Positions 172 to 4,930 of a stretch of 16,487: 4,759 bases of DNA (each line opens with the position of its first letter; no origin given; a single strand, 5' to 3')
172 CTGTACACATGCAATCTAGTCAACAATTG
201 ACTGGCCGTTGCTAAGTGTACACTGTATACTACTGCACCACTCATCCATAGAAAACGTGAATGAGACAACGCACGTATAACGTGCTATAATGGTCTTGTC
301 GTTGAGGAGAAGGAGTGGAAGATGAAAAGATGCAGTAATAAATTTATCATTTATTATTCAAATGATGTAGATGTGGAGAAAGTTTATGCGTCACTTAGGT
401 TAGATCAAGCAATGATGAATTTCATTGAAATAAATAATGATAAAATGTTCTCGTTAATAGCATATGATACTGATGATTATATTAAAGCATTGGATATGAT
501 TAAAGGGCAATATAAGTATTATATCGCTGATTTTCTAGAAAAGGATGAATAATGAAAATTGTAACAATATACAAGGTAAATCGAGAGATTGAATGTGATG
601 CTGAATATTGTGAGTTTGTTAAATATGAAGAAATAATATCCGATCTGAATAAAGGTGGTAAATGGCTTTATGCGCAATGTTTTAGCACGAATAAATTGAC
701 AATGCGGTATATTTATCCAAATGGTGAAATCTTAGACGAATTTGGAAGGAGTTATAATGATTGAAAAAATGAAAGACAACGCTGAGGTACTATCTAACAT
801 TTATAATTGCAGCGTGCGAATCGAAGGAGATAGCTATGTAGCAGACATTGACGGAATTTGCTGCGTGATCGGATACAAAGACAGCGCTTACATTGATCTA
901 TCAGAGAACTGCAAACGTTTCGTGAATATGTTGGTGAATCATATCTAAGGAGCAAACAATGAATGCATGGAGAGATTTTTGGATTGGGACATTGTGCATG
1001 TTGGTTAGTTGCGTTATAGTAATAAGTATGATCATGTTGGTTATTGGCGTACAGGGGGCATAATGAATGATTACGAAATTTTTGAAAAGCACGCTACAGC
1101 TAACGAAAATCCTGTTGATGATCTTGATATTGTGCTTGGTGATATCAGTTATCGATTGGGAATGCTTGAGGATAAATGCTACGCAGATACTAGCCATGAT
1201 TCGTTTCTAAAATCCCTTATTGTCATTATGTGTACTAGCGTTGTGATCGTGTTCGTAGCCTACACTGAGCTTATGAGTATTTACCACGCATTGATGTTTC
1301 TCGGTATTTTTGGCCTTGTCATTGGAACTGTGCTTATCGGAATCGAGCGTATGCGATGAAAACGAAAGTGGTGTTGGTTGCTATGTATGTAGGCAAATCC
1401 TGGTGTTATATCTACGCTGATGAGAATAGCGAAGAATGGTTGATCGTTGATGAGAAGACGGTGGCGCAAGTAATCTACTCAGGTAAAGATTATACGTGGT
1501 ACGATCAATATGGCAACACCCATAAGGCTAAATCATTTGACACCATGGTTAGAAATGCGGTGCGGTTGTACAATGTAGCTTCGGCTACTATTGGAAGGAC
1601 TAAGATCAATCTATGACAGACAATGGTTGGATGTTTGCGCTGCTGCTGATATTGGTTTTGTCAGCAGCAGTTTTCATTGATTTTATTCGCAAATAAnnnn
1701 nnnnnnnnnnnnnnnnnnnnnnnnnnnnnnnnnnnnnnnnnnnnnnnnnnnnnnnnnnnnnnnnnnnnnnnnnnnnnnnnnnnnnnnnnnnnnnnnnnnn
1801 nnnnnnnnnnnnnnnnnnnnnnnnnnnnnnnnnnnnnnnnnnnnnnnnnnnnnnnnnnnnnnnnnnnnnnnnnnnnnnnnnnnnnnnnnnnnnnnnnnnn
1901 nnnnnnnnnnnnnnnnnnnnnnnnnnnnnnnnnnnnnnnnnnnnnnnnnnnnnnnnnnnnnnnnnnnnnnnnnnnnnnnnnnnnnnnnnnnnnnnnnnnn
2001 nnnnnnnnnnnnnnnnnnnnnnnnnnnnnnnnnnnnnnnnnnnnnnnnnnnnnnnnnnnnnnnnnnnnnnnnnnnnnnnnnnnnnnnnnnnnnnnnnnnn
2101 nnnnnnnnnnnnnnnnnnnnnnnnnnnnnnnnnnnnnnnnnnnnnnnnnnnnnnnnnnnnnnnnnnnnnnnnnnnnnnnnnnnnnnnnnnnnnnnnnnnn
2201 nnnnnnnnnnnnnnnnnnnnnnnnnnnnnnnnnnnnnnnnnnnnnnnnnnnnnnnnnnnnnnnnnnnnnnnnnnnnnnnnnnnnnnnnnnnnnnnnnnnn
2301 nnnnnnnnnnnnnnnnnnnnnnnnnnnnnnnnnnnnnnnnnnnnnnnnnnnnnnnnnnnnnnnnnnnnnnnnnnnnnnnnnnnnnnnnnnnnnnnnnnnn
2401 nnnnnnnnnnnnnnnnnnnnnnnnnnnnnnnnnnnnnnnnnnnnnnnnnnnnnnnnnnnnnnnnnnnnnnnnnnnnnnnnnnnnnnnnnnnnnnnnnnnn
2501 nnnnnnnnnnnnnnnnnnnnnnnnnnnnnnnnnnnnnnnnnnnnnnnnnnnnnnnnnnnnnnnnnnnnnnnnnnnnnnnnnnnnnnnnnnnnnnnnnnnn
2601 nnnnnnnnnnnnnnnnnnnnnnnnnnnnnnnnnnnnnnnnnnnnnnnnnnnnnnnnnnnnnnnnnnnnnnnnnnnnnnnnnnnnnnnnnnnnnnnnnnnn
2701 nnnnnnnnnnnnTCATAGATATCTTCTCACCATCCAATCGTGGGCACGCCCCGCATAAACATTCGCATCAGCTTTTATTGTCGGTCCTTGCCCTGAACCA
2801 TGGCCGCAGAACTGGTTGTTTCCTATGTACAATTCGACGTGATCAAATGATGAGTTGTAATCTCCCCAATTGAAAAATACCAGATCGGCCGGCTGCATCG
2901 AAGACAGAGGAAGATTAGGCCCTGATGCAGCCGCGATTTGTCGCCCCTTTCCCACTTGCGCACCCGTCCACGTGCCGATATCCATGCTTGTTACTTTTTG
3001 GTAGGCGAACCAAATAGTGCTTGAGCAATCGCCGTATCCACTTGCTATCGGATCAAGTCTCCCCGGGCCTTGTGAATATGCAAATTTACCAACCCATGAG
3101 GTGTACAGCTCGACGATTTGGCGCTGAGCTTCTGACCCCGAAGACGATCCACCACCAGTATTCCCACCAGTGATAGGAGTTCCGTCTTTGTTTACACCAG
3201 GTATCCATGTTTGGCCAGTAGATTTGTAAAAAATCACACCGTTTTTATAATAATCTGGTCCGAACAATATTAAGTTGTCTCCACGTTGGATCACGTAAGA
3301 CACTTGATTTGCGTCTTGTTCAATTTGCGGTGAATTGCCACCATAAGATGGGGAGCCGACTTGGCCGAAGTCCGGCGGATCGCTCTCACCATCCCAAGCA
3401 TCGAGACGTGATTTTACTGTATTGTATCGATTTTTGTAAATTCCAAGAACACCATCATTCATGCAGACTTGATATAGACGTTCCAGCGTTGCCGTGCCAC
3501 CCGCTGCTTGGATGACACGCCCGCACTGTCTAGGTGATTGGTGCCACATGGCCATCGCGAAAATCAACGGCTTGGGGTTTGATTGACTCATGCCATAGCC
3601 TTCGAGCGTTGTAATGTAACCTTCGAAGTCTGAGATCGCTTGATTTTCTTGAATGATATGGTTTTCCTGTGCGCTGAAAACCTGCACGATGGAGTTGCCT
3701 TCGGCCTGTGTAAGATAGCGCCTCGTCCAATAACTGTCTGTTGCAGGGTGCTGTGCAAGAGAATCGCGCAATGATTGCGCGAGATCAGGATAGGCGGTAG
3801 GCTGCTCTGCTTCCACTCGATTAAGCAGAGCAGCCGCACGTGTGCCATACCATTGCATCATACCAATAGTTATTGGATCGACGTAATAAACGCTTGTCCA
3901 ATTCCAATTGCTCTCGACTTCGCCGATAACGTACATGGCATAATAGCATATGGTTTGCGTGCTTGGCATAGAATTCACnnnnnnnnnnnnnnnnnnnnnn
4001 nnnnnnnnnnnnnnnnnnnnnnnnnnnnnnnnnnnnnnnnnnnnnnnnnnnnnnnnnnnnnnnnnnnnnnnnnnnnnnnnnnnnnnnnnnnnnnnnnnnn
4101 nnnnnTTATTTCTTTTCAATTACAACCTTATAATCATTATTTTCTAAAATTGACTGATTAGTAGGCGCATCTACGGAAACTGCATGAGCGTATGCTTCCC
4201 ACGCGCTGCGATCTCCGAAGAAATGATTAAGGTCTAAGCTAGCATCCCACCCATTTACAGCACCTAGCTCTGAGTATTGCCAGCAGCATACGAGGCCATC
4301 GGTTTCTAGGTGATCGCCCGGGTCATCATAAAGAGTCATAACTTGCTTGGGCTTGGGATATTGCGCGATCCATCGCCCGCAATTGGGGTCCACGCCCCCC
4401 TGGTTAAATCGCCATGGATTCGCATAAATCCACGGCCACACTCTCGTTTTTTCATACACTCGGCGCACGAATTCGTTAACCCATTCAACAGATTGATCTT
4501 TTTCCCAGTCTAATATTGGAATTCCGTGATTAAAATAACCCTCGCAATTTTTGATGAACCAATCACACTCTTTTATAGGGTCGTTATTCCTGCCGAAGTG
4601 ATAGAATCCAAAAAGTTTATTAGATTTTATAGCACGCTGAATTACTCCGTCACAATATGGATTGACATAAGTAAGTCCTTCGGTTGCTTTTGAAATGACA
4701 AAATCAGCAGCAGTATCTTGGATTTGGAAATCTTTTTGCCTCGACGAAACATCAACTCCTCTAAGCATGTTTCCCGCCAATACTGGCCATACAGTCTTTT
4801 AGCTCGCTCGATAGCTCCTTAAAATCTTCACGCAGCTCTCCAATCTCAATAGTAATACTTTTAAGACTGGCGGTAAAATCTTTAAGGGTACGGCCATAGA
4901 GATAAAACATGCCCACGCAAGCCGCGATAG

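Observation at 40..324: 285-bp ITRs that each carry an identical inward-firing promoter, operator-like palindromes and an identical 5'UTR/RBS/ATG for two different terminal genes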

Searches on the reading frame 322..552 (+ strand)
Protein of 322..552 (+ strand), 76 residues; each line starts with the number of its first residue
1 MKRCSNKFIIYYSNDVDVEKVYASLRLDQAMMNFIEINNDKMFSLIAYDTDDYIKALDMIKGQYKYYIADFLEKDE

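Call 10: search_protein_families(library=phrogs, proteins=[window:322-552:+], max_evalue=0.1)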
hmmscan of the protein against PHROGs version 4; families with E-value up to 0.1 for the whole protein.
window:322-552:+ (76 aa): 0 families

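Call 47: find_encoding_contigs(protein=window:322-549:+, flank=10000, max_places=10)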
Protein window:322-549:+ (76 aa): 14 contigs read that carry it; 8 places shown.
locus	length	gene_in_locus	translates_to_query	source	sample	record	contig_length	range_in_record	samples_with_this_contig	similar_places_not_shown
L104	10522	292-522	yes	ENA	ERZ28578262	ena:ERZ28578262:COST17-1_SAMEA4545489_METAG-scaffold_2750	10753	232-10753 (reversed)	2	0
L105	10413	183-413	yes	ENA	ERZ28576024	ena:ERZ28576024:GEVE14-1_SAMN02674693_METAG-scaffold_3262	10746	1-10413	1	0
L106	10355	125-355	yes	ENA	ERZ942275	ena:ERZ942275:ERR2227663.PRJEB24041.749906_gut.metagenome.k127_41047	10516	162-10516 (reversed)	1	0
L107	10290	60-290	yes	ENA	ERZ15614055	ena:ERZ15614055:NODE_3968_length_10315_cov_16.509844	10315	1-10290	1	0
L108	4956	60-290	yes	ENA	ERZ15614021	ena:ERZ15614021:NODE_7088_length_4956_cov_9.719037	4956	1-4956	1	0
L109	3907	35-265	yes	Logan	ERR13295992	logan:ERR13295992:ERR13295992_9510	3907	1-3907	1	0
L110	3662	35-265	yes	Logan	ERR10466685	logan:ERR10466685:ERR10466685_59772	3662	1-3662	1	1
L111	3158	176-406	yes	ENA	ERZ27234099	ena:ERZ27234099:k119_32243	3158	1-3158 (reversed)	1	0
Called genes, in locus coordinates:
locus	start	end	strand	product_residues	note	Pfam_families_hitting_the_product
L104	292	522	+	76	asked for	-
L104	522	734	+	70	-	-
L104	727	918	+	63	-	-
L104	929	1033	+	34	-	-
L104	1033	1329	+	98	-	-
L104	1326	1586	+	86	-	-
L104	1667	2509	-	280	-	-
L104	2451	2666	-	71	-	-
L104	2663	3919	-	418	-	PF00877:NLPC_P60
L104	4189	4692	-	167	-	-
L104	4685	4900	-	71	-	-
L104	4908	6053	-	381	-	PF08614:ATG16 (faint), PF12795:MscS_porin (weak), PF28019:HmpF (weak)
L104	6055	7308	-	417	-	-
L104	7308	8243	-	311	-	PF05352:Phage_connector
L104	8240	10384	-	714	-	PF20934:phi29_gp9_C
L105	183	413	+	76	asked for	-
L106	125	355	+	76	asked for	-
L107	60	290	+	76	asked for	-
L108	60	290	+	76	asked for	-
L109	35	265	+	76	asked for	-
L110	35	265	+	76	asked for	-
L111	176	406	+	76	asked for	-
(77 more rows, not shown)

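Call 48: search_protein_representatives(protein=window:322-549:+)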
Query: 76 residues. Proteins with E-value up to 0.001 (for the whole library): 1; up to 1e-10: 1; up to 1e-30: 0. The best 1 are listed.
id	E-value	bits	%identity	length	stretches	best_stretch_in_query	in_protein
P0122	4.9e-12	61.8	92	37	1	1-37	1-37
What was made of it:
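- Tried and rejected: The 76-aa protein finds only a 37-aa fragment of itself among 1.84 billion representatives (call 48).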

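Call 51: search_protein_families(library=pfam, proteins=[window:322-552:+], max_evalue=1)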
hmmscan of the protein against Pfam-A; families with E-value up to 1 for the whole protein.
window:322-552:+ (76 aa): 0 families

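Call 59: predict_structure(protein=window:322-549:+)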
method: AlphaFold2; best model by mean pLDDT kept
length: 76 residues; sequences in the alignment: 1
mean_pLDDT: 64.8   pTM: 0.48
mean pLDDT of the five models: 64.8, 59.8, 59.4, 53.7, 53.1
residues with pLDDT >= 90: 0; 70-90: 25; 50-70: 42; < 50: 9
segments of 3 or more residues with pLDDT < 50: 1-4, 72-76
pLDDT, mean of each block of 10 residues (from residue 1): 53 66 66 67 70 74 67 47
secondary structure, 60 per line:
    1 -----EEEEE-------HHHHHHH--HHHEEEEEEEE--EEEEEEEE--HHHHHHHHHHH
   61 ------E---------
elements in order: E6-10 H18-24 E30-37 E40-47 H50-60

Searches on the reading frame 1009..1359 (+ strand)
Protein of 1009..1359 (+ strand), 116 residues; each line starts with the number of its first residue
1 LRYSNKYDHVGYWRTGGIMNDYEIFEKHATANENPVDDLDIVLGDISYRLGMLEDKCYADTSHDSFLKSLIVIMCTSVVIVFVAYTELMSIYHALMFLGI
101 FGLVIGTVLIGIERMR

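Call 10: search_protein_families(library=phrogs, proteins=[window:1009-1359:+], max_evalue=0.1)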
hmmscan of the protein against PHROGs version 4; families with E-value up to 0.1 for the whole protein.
window:1009-1359:+ (116 aa): 0 families

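Call 51: search_protein_families(library=pfam, proteins=[window:1009-1359:+], max_evalue=1)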
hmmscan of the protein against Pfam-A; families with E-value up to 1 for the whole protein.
window:1009-1359:+ (116 aa): 1 family
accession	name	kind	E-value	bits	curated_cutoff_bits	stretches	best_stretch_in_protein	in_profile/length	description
PF17597.7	DUF5493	-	0.065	14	27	1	43-111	4-71/82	Family of unknown function (DUF5493)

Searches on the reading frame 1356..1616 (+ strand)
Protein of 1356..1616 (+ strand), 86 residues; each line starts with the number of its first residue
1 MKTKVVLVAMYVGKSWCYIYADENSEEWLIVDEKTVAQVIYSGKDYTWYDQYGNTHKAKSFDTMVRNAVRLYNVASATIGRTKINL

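Call 10: search_protein_families(library=phrogs, proteins=[window:1356-1616:+], max_evalue=0.1)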
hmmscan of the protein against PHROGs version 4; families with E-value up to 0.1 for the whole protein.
window:1356-1616:+ (86 aa): 2 families
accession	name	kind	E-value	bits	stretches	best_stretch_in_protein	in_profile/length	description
phrog_21570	-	unknown function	0.0028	18.5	1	3-78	80-157/196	-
phrog_19892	-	unknown function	0.048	14.8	1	32-57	80-105/139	-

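Call 51: search_protein_families(library=pfam, proteins=[window:1356-1616:+], max_evalue=1)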
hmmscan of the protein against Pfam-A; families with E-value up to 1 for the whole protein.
window:1356-1616:+ (86 aa): 1 family
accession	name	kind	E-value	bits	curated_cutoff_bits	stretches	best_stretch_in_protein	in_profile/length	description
PF11184.13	DUF2969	-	0.17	12.8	25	1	28-73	24-69/71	Protein of unknown function (DUF2969)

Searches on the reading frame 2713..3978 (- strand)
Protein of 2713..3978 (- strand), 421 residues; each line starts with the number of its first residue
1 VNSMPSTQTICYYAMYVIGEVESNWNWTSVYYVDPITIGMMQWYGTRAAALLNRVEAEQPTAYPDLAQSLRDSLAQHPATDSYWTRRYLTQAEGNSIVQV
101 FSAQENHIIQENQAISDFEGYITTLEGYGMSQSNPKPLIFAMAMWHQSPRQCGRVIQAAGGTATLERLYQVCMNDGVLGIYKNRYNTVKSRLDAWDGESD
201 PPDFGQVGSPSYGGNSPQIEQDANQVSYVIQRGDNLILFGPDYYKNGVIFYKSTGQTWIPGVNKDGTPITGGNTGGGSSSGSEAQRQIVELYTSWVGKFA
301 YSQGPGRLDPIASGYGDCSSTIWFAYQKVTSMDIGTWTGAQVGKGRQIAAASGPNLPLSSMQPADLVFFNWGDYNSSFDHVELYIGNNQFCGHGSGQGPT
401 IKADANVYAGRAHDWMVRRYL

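Call 9: search_protein_families(library=pfam, proteins=[window:2713-3978:-], max_evalue=0.01)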
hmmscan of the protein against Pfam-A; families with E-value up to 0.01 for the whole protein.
window:2713-3978:- (421 aa): 1 family
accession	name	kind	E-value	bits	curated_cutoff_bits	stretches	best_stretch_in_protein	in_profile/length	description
PF00877.26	NLPC_P60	-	3.7e-09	37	23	1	317-401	15-88/105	NlpC/P60 family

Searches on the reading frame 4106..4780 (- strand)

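Call 9: search_protein_families(library=pfam, proteins=[window:4106-4780:-], max_evalue=0.01)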
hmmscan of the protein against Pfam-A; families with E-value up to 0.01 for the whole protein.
window:4106-4780:- (224 aa): 1 family
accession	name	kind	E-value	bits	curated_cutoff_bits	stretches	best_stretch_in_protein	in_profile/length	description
PF01183.26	Glyco_hydro_25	-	5.3e-24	86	27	1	9-178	1-180/180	Glycosyl hydrolases family 25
